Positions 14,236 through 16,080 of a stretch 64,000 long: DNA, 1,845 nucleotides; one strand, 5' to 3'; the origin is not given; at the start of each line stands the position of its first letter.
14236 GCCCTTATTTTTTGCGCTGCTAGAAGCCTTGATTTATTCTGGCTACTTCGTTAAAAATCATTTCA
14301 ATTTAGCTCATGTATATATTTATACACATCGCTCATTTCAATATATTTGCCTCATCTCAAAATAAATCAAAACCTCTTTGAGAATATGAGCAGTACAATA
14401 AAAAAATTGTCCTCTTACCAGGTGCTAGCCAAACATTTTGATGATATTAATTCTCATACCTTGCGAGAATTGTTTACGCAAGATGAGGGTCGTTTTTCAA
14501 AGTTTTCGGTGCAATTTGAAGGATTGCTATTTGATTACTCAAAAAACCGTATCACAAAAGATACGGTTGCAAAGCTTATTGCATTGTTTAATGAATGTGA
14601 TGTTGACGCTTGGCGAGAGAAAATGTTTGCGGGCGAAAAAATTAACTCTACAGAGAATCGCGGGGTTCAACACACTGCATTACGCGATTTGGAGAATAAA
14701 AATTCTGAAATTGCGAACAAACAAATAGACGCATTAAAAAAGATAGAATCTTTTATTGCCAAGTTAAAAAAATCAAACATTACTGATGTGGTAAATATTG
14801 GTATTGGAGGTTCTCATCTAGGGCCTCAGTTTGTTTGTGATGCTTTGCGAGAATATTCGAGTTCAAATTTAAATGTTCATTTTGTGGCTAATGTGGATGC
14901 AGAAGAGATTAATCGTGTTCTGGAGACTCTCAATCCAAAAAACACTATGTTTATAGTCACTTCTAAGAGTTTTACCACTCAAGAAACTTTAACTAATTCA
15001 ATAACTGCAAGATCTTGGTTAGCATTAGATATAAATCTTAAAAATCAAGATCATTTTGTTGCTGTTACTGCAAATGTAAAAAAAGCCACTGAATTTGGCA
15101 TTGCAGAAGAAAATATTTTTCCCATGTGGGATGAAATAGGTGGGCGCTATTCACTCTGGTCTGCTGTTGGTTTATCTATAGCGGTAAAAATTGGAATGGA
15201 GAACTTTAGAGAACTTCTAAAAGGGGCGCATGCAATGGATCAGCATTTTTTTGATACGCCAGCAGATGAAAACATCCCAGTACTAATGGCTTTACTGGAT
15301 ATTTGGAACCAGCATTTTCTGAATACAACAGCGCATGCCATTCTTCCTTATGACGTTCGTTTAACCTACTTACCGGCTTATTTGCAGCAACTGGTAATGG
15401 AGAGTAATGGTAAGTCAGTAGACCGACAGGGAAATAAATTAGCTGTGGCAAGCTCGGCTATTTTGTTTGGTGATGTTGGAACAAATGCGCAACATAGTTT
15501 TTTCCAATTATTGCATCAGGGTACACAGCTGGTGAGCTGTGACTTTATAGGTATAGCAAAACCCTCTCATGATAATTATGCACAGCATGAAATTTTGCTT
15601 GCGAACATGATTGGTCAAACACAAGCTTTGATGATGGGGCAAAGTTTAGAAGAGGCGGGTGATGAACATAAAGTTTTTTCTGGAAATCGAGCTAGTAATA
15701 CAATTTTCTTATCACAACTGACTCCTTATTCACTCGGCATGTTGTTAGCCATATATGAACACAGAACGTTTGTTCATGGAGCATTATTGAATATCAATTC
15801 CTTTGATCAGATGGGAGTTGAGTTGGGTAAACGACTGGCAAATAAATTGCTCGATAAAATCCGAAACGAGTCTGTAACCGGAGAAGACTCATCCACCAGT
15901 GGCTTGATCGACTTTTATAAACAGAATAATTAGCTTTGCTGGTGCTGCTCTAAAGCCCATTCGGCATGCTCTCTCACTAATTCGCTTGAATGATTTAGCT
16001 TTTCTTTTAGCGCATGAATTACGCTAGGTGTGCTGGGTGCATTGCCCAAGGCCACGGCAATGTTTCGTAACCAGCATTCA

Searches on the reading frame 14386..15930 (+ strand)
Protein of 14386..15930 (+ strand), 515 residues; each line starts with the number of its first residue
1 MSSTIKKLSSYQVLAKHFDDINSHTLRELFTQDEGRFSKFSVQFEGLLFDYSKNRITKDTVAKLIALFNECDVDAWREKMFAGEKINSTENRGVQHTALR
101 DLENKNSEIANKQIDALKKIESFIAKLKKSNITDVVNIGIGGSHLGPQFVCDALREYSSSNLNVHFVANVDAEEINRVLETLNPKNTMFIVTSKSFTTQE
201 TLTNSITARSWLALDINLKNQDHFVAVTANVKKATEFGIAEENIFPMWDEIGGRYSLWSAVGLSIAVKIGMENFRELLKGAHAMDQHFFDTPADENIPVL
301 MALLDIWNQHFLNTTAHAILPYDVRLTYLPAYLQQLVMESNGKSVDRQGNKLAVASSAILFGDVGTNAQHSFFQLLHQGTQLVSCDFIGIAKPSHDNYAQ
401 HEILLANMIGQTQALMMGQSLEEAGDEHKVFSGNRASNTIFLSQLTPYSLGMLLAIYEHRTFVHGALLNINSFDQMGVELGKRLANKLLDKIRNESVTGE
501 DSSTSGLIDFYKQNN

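Call 35: find_homologous_proteins(query=window:14386-15930:+, max_evalue=1e-50)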
Query window:14386-15930:+ (515 aa): 8000 proteins with E <= 1e-50 among 8000 candidates; the best 120 are listed.
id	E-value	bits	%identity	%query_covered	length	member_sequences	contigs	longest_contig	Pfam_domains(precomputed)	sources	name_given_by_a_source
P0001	0.0e+0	1149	100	100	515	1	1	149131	PF00342.25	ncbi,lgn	-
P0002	0.0e+0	1035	90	100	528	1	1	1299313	PF00342.25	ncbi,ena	-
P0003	2.5e-270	915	77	100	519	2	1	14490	PF00342.25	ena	-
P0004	1.9e-263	893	78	98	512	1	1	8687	PF00342.25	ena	-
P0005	1.9e-261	886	76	100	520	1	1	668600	PF00342.25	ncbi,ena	-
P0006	1.6e-259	880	75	100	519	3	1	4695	PF00342.25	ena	-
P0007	2.5e-258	876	75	100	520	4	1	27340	PF00342.25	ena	-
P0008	1.2e-257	873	74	100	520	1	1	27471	PF00342.25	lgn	-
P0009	1.9e-255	866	74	100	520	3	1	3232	PF00342.25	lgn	-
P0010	7.6e-254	861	73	100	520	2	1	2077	PF00342.25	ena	-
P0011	3.2e-253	859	73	100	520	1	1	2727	PF00342.25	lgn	-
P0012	4.3e-251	852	74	99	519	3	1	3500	PF00342.25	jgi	jgi:glucose-6-phosphate isomerase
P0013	6.9e-251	851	74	98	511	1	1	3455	PF00342.25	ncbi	ncbi:MAG: glucose-6-phosphate isomerase, partial [Gammaproteobacteria bacterium]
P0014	5.1e-250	848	74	99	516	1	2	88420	PF00342.25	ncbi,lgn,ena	-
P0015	6.4e-250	848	73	99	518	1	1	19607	PF00342.25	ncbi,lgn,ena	-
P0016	6.7e-250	848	73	100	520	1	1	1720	PF00342.25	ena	-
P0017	4.8e-249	845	73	99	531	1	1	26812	PF00342.25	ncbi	ncbi:MAG: glucose-6-phosphate isomerase [Gammaproteobacteria bacterium]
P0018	9.5e-249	844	72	100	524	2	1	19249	PF00342.25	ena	-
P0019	1.6e-248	843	73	100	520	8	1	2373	PF00342.25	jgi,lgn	jgi:glucose-6-phosphate isomerase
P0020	2.1e-248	843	73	100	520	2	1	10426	PF00342.25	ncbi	-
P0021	4.3e-248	842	72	100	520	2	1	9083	PF00342.25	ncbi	-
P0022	6.2e-248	841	72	100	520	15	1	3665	PF00342.25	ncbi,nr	ncbi:MAG: glucose-6-phosphate isomerase [Gammaproteobacteria bacterium]|nr:glucose-6-phosphate isome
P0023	7.3e-248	841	72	99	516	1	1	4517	PF00342.25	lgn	-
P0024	7.5e-248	841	73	100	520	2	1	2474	PF00342.25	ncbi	-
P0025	1.7e-247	840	73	99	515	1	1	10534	PF00342.25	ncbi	-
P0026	2.1e-247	840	72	100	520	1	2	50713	PF00342.25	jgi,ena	-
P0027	3.7e-247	839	72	99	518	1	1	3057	PF00342.25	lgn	-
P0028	2.4e-245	833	72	99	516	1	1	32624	PF00342.25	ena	-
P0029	1.9e-244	830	72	99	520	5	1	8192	PF00342.25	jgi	jgi:glucose-6-phosphate isomerase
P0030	4.9e-244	829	74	95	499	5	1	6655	PF00342.25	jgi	jgi:glucose-6-phosphate isomerase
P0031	1.2e-243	827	71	99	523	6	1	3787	PF00342.25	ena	-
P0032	2.4e-243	826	73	95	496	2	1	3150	PF00342.25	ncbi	-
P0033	1.3e-234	797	69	100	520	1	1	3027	PF00342.25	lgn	-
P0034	1.0e-232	791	69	100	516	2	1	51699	PF00342.25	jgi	-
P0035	1.3e-232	791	71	95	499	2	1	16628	PF00342.25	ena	-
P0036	1.2e-229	781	67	99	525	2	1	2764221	PF00342.25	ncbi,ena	-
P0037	6.6e-226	769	67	100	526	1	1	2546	PF00342.25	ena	-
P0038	1.5e-223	761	66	100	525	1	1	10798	PF00342.25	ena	-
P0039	3.4e-223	760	65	100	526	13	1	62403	PF00342.25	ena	-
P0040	2.9e-221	753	66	100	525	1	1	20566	PF00342.25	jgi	-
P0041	1.7e-220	751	64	100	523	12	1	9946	PF00342.25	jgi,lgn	-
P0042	1.2e-219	748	64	100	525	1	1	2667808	PF00342.25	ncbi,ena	-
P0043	1.6e-219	748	65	100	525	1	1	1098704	PF00342.25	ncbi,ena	-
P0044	1.4e-218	745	63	100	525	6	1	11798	PF00342.25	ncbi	-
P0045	2.7e-218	744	63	100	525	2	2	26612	PF00342.25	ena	-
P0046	8.6e-218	742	64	100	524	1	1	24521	PF00342.25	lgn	-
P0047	1.1e-217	742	63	100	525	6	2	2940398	PF00342.25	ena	-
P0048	1.5e-217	741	64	100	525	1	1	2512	PF00342.25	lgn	-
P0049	2.4e-217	740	64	100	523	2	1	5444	PF00342.25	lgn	-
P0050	1.3e-216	738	64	100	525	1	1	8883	PF00342.25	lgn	-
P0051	1.4e-213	728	74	84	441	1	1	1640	PF00342.25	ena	-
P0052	1.5e-213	728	62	99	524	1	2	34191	PF00342.25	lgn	-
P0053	6.6e-212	723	63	100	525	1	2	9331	PF00342.25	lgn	-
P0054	2.5e-210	717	61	100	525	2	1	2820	PF00342.25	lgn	-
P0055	2.6e-209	714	64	94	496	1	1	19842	PF00342.25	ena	-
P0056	3.8e-209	713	62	100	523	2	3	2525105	PF00342.25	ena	-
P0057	6.7e-208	709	61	99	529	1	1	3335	PF00342.25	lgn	-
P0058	3.5e-206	704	61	99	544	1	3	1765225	PF00342.25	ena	-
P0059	1.1e-205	702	62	99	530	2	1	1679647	PF00342.25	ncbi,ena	-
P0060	1.8e-203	695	59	100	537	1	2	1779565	PF00342.25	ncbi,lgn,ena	-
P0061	2.5e-203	694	61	100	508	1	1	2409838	PF00342.25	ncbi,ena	-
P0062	3.7e-198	677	59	99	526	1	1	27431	PF00342.25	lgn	-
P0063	1.6e-196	672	59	99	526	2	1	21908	PF00342.25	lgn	-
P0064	1.3e-189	649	56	100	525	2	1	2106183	PF00342.25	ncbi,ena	-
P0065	1.3e-188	646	57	100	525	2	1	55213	PF00342.25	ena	-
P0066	6.0e-186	637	55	100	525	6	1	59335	PF00342.25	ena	-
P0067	1.0e-184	633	71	75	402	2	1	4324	PF00342.25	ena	-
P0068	1.2e-177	610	57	95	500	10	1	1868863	PF00342.25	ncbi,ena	-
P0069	5.3e-177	607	91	58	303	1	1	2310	PF00342.25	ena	-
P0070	1.7e-173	596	78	65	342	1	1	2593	PF00342.25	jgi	-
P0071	3.1e-165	569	74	68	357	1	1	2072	PF00342.25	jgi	-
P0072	2.9e-164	565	75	65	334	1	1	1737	PF00342.25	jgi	-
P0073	9.0e-160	551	60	76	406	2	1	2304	PF00342.25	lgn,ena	-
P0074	5.2e-158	545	49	98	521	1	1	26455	PF00342.25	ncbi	-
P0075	5.4e-158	545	49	99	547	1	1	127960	PF00342.25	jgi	jgi:glucose-6-phosphate isomerase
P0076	1.5e-157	543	50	97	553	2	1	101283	PF00342.25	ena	-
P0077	7.0e-157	541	49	98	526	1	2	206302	PF00342.25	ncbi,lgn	-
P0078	1.1e-156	540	50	99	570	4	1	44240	PF00342.25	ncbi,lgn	-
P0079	1.3e-156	540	49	99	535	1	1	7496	PF00342.25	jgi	-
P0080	1.9e-156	540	50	98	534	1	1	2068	PF00342.25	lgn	-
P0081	6.4e-156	538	48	99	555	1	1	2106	PF00342.25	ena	-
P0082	1.6e-155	537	49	99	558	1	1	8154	PF00342.25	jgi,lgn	-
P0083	3.8e-155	535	49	99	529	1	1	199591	PF00342.25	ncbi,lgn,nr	ncbi:MAG: glucose-6-phosphate isomerase [Micavibrio sp.]|nr:MAG: glucose-6-phosphate isomerase [Mica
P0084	4.0e-155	535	49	99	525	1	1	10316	PF00342.25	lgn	-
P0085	7.1e-155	535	49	95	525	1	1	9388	PF00342.25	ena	-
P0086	7.4e-155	534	50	94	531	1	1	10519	PF00342.25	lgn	-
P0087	8.0e-155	534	48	99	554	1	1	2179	PF00342.25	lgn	-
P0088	1.6e-154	533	49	97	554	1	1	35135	PF00342.25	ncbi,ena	-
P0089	1.9e-154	533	49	99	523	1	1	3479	PF00342.25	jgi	-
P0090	2.1e-154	533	50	95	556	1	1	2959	PF00342.25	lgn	-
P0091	2.1e-154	533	50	98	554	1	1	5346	PF00342.25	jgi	-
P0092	2.5e-154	533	49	98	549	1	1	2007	PF00342.25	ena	-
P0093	2.7e-154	533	47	99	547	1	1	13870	PF00342.25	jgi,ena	-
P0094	2.8e-154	533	47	99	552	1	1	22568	PF00342.25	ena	-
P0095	2.9e-154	532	50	97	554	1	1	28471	PF00342.25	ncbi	-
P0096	3.1e-154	532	50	99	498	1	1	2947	PF00342.25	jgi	jgi:glucose-6-phosphate isomerase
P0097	3.2e-154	532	48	99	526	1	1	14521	PF00342.25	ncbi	-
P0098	6.4e-154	531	49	97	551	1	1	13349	PF00342.25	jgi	jgi:glucose-6-phosphate isomerase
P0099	7.0e-154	531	49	97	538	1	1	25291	PF00342.25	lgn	-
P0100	1.1e-153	531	50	98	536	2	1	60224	PF00342.25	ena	-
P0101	1.2e-153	530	50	98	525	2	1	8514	PF00342.25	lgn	-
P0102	1.4e-153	530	48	99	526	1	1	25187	PF00342.25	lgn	-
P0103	2.1e-153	530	48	97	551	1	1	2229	PF00342.25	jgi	-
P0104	2.6e-153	529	48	98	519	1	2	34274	PF00342.25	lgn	-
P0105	3.3e-153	529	48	99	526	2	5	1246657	PF00342.25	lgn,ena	-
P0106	4.3e-153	529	49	95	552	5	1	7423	PF00342.25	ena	-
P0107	4.4e-153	529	49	99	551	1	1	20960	PF00342.25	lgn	-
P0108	5.1e-153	528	49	97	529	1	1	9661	PF00342.25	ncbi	-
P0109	5.4e-153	528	49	99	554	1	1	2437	PF00342.25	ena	-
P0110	5.9e-153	528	49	99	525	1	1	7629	PF00342.25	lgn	-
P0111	7.5e-153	528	48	99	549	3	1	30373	PF00342.25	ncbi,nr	ncbi:MAG: glucose-6-phosphate isomerase [Hymenobacteraceae bacterium]|nr:glucose-6-phosphate isomera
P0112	7.7e-153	528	47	99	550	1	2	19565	PF00342.25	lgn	-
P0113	7.9e-153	528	49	96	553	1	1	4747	PF00342.25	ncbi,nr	ncbi:MAG: glucose-6-phosphate isomerase [Gammaproteobacteria bacterium]|nr:glucose-6-phosphate isome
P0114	8.7e-153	528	49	97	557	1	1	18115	PF00342.25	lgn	-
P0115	9.5e-153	527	47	99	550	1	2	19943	PF00342.25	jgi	jgi:glucose-6-phosphate isomerase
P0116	1.0e-152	527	48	99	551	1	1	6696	PF00342.25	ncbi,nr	ncbi:MAG: glucose-6-phosphate isomerase [Magnetovibrio sp.]|nr:glucose-6-phosphate isomerase [Magnet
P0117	1.1e-152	527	49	97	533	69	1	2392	PF00342.25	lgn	-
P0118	1.1e-152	527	48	98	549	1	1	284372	PF00342.25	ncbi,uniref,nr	ncbi:glucose-6-phosphate isomerase [Pontibacter fetidus]|uniref:Glucose-6-phosphate isomerase n=1 Ta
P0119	1.3e-152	527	48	98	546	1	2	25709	PF00342.25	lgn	-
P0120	1.4e-152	527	48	99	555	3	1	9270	PF00342.25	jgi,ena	-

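Call 36: find_encoding_contigs(protein=P0002, flank=3000, max_places=1)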
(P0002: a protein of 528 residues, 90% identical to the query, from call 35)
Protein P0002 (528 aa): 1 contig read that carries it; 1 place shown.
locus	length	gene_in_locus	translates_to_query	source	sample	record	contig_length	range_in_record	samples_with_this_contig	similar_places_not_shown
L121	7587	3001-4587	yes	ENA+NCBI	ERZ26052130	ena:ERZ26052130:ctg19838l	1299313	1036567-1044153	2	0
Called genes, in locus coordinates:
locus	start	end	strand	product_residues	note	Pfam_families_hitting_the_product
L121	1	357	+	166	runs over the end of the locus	PF01288:HPPK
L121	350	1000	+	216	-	PF01712:dNK, PF02223:Thymidylate_kin (faint), PF13238:AAA_18, PF13671:AAA_33 (weak)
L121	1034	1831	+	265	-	PF02548:Pantoate_transf, PF01177:Asp_Glu_race (weak)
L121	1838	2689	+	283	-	PF02569:Pantoate_ligase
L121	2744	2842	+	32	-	-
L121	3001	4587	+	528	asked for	PF00342:PGI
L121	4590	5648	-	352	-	PF08331:QueG_DUF1730, PF13187:Fer4_9 (faint), PF13484:Fer4_16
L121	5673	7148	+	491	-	PF03853:YjeF_N, PF01256:Carb_kinase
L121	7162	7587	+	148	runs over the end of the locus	PF02367:TsaE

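Call 37: find_encoding_contigs(protein=P0005, flank=3000, max_places=1)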
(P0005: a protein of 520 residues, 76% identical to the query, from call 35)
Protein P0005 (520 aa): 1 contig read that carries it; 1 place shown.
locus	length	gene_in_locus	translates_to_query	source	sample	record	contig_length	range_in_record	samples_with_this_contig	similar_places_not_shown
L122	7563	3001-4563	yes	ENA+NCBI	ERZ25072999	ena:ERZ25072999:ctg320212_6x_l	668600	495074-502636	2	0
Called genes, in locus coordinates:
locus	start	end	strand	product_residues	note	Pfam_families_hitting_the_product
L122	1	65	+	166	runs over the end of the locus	PF01288:HPPK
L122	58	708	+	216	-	PF01712:dNK, PF02223:Thymidylate_kin (weak), PF13238:AAA_18, PF13671:AAA_33 (faint)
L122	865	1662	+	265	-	PF02548:Pantoate_transf, PF01177:Asp_Glu_race (weak)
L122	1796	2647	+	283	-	PF02569:Pantoate_ligase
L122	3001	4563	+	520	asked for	PF00342:PGI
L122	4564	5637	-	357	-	PF08331:QueG_DUF1730, PF13484:Fer4_16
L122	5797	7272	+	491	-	PF03853:YjeF_N, PF01256:Carb_kinase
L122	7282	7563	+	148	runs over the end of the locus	PF02367:TsaE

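Call 38: find_encoding_contigs(protein=P0003, flank=3000, max_places=1)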
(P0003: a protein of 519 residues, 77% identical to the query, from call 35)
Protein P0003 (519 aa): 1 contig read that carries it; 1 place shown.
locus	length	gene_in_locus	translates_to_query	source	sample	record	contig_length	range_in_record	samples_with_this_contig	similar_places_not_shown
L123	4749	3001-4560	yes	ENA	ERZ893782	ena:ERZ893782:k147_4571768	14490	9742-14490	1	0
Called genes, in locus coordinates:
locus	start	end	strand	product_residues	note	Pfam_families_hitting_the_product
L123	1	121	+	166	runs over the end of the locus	PF01288:HPPK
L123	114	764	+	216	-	PF01712:dNK, PF13238:AAA_18, PF13671:AAA_33 (weak)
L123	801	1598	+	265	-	PF02548:Pantoate_transf, PF01177:Asp_Glu_race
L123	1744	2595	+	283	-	PF02569:Pantoate_ligase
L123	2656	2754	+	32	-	-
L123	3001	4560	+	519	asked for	PF00342:PGI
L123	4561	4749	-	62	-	?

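Call 39: find_encoding_contigs(protein=P0008, flank=3000, max_places=1)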
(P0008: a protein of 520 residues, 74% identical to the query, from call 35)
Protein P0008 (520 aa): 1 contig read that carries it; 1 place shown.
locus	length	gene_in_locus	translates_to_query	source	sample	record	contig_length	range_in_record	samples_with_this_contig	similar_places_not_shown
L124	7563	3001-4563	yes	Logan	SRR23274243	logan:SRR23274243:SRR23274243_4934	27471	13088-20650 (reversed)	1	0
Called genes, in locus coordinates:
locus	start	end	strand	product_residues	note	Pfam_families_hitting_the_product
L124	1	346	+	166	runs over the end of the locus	PF01288:HPPK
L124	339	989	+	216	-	PF01712:dNK, PF02223:Thymidylate_kin (weak), PF13238:AAA_18 (weak), PF13671:AAA_33 (faint)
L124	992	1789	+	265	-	PF02548:Pantoate_transf, PF01177:Asp_Glu_race (weak)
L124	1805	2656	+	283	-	PF02569:Pantoate_ligase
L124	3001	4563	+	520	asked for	PF00342:PGI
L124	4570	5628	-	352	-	PF08331:QueG_DUF1730, PF13484:Fer4_16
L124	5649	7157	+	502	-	PF03853:YjeF_N, PF01256:Carb_kinase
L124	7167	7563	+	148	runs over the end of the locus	PF02367:TsaE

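Call 53: list_cluster_members(proteins=[P0001, P0002, P0005, P0043, P0036])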
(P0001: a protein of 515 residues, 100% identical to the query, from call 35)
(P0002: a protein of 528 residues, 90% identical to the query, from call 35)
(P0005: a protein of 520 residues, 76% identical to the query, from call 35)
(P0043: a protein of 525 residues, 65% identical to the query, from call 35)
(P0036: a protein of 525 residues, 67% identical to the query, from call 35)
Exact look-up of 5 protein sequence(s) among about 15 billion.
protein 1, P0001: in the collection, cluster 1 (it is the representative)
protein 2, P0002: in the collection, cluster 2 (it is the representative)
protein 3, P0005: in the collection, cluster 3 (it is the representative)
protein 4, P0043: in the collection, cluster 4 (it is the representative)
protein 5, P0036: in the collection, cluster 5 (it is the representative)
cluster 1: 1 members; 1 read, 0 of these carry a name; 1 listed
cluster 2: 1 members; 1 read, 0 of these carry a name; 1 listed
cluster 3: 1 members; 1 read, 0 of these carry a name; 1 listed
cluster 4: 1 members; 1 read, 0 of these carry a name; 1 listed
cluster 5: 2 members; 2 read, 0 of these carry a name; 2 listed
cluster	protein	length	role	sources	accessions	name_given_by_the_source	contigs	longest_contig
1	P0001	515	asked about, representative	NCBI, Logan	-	-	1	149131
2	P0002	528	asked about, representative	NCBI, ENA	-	-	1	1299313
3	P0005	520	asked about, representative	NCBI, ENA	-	-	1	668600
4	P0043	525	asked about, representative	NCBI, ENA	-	-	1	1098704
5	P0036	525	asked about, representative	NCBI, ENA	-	-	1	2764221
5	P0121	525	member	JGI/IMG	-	-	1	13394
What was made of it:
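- Tried and rejected: The protein look-ups returned no name (calls 35, 53).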
